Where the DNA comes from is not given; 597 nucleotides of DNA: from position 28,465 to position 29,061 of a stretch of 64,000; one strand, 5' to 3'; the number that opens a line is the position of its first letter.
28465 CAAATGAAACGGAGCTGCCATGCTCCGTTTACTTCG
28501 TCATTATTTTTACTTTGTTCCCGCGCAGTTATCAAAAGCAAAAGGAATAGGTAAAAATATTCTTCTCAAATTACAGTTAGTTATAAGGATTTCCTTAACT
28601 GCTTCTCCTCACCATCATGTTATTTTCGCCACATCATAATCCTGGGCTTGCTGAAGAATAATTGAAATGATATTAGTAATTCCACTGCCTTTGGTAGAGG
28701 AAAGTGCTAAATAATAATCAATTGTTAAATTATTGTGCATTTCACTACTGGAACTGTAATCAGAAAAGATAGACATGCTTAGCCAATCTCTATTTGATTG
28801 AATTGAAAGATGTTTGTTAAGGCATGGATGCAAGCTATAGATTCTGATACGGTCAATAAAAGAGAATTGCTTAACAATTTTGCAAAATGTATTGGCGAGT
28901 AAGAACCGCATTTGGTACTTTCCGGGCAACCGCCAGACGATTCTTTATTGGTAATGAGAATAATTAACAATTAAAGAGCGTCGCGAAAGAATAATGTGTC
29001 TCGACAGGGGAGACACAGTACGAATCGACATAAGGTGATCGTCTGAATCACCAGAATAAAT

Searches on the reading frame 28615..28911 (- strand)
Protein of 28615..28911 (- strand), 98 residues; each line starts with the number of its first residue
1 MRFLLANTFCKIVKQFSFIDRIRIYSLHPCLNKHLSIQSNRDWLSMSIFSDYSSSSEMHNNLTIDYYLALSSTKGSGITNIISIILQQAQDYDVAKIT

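Call 11: find_homologous_proteins(query=window:28615-28911:-, max_evalue=0.01)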
Query window:28615-28911:- (98 aa): 51 proteins with E <= 0.01 among 51 candidates.
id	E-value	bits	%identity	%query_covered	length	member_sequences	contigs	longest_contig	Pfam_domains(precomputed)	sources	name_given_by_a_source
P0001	2.5e-56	205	99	100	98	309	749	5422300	-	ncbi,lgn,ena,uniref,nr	ncbi:hypothetical protein V8X51_001392 [Escherichia coli]|uniref:hypothetical protein n=1 Tax=Entero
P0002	1.9e-55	203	98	100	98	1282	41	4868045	-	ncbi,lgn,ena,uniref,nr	ncbi:TPA: hypothetical protein ACGQEZ_002650 [Escherichia coli]|uniref:hypothetical protein n=1 Tax=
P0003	5.6e-55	201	97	100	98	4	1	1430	-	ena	-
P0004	1.1e-53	197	99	96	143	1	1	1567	-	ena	-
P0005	1.7e-53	196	96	100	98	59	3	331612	-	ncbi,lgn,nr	ncbi:TPA: hypothetical protein RM991_001303 [Escherichia coli]|nr:hypothetical protein [Escherichia 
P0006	8.8e-53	194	96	100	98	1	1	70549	-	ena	-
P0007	1.4e-52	193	94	100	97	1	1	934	-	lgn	-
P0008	2.4e-52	193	94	100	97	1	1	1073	-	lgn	-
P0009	5.8e-52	191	95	100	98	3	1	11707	-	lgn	-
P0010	1.5e-51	190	93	100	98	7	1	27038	-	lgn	-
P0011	1.9e-51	190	95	100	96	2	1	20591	-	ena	-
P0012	5.4e-50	185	95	100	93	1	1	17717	-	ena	-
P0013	1.2e-49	184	94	100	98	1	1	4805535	-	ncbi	ncbi:hypothetical protein ACFC2A_09865 [Enterobacter hormaechei]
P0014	2.4e-48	180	93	100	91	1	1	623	-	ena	-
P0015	3.4e-48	179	94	96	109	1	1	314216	-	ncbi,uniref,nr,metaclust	ncbi:hypothetical protein [Escherichia coli]|uniref:hypothetical protein n=2 Tax=Escherichia coli Ta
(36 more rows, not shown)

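Call 49: search_protein_families(proteins=[window:28615-28911:-], library=ncbifam, max_evalue=1)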
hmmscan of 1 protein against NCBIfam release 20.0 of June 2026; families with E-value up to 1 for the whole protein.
window:28615-28911:- (98 aa): 0 families

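Call 50: search_protein_families(proteins=[window:28615-28911:-], library=phrogs, max_evalue=1)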
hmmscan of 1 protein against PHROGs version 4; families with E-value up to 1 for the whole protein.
window:28615-28911:- (98 aa): 0 families

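Call 52: profile_search(protein=window:28615-28911:-)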
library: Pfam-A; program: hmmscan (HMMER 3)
A. the first sequence (98 residues): domains with independent E <= 10: 0; with E <= 0.001: 0
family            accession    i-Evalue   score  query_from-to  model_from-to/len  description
(no Pfam family matches the first sequence, even at E <= 10)

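Call 68: list_cluster_members(proteins=[window:28615-28911:-])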
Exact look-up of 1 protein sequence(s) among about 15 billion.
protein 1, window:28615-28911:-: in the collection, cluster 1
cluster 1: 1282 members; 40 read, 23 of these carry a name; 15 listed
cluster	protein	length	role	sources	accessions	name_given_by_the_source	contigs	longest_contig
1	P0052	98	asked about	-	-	hypothetical protein PSZ80_16170 [Shigella sonnei] | hypothetical protein | Uncharacterized protein n=23 Tax=Enterobacteriaceae TaxID=543 RepID=J7Q769_ECOLX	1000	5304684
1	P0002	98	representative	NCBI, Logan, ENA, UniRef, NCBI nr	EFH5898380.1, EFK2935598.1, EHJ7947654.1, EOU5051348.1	TPA: hypothetical protein ACGQEZ_002650 [Escherichia coli] | hypothetical protein n=1 Tax=Escherichia coli TaxID=562 RepID=UPI0010CFB62C | hypothetical protein [Escherichia coli]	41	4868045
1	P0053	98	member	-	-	hypothetical protein L3V02_04640 [Escherichia coli] | hypothetical protein | Uncharacterized protein n=6 Tax=Escherichia coli TaxID=562 RepID=A0A8S7XPT3_ECOLX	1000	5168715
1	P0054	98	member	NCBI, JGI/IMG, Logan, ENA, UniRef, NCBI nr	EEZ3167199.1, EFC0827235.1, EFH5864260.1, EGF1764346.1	hypothetical protein PPV52_003270 [Escherichia coli O103] | hypothetical protein n=1 Tax=Escherichia coli TaxID=562 RepID=UPI000510A757 | hypothetical protein [Escherichia coli]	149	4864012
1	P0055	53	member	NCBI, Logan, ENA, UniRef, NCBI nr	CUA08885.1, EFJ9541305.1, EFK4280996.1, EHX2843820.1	hypothetical protein WHU57_09195 [Escherichia coli] | hypothetical protein n=1 Tax=Escherichia coli TaxID=562 RepID=UPI0006A4C468 | hypothetical protein [Escherichia coli]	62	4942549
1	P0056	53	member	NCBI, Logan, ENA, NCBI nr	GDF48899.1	hypothetical protein HmCmsJML270_03685 [Escherichia coli]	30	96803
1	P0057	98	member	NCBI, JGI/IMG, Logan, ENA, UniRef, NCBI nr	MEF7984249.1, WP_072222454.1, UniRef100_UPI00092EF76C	hypothetical protein [Escherichia coli] | hypothetical protein n=1 Tax=Escherichia coli TaxID=562 RepID=UPI00092EF76C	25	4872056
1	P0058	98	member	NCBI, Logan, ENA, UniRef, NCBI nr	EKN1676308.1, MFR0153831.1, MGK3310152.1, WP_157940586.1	hypothetical protein [Escherichia coli] | hypothetical protein n=1 Tax=Escherichia coli TaxID=562 RepID=UPI0012FFD70A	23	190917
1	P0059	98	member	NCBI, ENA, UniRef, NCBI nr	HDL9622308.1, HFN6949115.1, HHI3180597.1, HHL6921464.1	hypothetical protein V5O94_15185 [Escherichia coli] | hypothetical protein n=1 Tax=Escherichia coli TaxID=562 RepID=UPI001CA43AEB | hypothetical protein [Escherichia coli]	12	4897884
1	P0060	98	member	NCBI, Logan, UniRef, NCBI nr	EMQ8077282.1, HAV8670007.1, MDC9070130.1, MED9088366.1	hypothetical protein PSJ61_12435 [Escherichia coli] | hypothetical protein n=1 Tax=Escherichia coli TaxID=562 RepID=UPI0009079EF5 | hypothetical protein [Escherichia coli]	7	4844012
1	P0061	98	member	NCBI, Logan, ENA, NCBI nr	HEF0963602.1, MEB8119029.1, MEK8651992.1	hypothetical protein P2R91_09730 [Escherichia coli] | hypothetical protein [Escherichia coli]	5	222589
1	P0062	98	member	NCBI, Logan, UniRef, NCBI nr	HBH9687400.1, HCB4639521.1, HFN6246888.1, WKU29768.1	hypothetical protein QUF37_08890 [Escherichia coli] | hypothetical protein n=1 Tax=Escherichia coli TaxID=562 RepID=UPI002674B6BA | hypothetical protein [Escherichia coli]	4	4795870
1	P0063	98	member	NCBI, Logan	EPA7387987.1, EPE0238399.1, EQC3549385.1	hypothetical protein ACSFS2_003073 [Escherichia coli]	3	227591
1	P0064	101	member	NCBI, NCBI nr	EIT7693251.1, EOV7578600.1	hypothetical protein ACORCO_002136 [Escherichia coli] | hypothetical protein [Escherichia coli]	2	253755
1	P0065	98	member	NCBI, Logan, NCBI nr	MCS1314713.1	hypothetical protein NX035_08795 [Escherichia coli] | hypothetical protein [Escherichia coli]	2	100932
